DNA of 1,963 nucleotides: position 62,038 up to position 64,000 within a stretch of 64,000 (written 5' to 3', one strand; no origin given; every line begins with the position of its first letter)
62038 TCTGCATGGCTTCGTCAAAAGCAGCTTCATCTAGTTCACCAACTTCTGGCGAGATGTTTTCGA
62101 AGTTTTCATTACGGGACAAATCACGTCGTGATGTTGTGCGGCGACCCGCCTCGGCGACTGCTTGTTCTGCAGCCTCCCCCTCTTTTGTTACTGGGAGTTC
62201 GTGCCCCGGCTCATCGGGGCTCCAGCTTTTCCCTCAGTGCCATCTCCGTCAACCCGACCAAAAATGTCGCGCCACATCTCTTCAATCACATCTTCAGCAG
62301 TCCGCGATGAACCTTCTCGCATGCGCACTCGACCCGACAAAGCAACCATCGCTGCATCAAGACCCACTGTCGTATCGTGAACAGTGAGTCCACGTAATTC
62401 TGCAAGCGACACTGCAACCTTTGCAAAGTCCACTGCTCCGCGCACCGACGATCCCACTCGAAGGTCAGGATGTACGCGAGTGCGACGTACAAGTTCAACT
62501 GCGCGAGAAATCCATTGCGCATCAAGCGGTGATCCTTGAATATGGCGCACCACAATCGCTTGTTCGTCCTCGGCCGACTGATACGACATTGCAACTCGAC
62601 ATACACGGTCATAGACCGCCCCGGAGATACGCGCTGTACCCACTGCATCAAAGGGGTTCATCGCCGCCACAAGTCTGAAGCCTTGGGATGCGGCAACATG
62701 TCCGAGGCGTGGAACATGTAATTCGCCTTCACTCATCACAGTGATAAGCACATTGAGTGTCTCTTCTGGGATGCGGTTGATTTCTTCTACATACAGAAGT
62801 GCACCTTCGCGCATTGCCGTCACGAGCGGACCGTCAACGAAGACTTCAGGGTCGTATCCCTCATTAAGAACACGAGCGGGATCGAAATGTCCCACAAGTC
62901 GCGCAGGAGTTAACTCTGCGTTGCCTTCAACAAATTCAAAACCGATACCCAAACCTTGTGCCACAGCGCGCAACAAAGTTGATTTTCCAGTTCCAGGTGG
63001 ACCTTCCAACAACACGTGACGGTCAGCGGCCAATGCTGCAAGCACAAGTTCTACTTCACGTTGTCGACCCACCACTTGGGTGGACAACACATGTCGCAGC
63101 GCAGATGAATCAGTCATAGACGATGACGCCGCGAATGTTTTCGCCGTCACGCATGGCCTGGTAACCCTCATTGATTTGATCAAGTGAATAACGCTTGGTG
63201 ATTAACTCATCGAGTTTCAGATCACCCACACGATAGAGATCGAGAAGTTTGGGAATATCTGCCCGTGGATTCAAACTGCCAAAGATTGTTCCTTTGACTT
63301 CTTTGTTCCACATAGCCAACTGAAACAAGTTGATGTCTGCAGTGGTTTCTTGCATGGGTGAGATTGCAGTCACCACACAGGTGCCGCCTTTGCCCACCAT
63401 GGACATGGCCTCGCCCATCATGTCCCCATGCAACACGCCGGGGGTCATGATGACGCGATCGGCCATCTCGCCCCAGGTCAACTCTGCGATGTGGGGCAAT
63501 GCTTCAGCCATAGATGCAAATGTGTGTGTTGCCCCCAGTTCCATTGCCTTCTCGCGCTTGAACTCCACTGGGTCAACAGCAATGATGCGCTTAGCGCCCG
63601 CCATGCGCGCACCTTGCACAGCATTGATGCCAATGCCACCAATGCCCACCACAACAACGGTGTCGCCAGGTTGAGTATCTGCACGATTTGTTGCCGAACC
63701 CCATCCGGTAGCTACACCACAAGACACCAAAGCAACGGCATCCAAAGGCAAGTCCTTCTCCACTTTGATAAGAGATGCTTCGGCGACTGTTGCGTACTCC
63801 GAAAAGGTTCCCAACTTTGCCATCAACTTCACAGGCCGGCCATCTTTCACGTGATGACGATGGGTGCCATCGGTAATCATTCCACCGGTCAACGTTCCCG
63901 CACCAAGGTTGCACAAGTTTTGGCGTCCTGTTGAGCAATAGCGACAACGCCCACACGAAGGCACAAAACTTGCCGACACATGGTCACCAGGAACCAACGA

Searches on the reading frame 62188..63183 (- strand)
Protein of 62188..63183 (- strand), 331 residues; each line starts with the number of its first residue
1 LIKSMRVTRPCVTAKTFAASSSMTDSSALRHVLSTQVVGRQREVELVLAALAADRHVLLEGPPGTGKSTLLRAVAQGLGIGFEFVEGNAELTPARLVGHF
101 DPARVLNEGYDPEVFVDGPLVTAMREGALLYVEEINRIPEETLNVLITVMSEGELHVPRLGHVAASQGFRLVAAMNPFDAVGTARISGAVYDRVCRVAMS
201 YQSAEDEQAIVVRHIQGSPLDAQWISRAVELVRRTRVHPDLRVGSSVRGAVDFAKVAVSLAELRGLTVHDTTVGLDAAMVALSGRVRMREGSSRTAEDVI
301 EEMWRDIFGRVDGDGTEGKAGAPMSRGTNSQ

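Call 61: search_protein_families(library=pfam, proteins=[window:62188-63183:-], max_evalue=0.0001)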
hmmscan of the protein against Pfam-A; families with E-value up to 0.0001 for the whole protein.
window:62188-63183:- (331 aa): 9 families
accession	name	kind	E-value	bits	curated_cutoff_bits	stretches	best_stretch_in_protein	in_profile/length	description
PF07728.20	AAA_5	-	8.4e-28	97.5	22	1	56-193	1-138/139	AAA domain (dynein-related subfamily)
PF07726.17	AAA_3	-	1.7e-14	54.3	27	1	56-194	1-129/131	ATPase family associated with various cellular activities (AAA)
PF20030.5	bpMoxR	-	7e-11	42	27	1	31-154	8-125/205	MoxR domain in the MoxR-vWA-beta-propeller ternary systems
PF13191.12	AAA_16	-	1.2e-08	36.1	32.6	1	36-92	1-63/167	AAA ATPase domain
PF01078.27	Mg_chelatase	-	3.6e-08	33.5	20.3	0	36-75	4-43/207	Magnesium chelatase, subunit ChlI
PF05496.18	RuvB_N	-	9.5e-08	32.4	27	0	54-88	33-67/159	Holliday junction DNA helicase RuvB P-loop domain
PF00004.35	AAA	-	3.3e-07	31.3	21.2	1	57-176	1-109/131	ATPase family associated with various cellular activities (AAA)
PF00158.32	Sigma54_activat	-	3.3e-05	24.1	20.2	0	126-176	93-142/168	Sigma-54 interaction domain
PF00493.29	MCM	-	4.3e-05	23.2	23.3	1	26-177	29-173/224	MCM P-loop domain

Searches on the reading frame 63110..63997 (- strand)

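Call 61: search_protein_families(library=pfam, proteins=[window:63110-63997:-], max_evalue=0.0001)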
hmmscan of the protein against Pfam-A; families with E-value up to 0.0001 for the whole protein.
window:63110-63997:- (295 aa): 3 families
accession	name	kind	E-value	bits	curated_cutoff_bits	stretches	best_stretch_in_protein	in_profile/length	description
PF00107.32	ADH_zinc_N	-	2.5e-26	92.6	31.8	1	121-254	1-126/129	Zinc-binding dehydrogenase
PF08240.17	ADH_N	-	8.6e-07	29.6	23.5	1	3-80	56-103/104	Alcohol dehydrogenase GroES-like domain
PF16912.11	Glu_dehyd_C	-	3.9e-06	26.9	34.9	1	104-283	25-202/211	Glucose dehydrogenase C-terminus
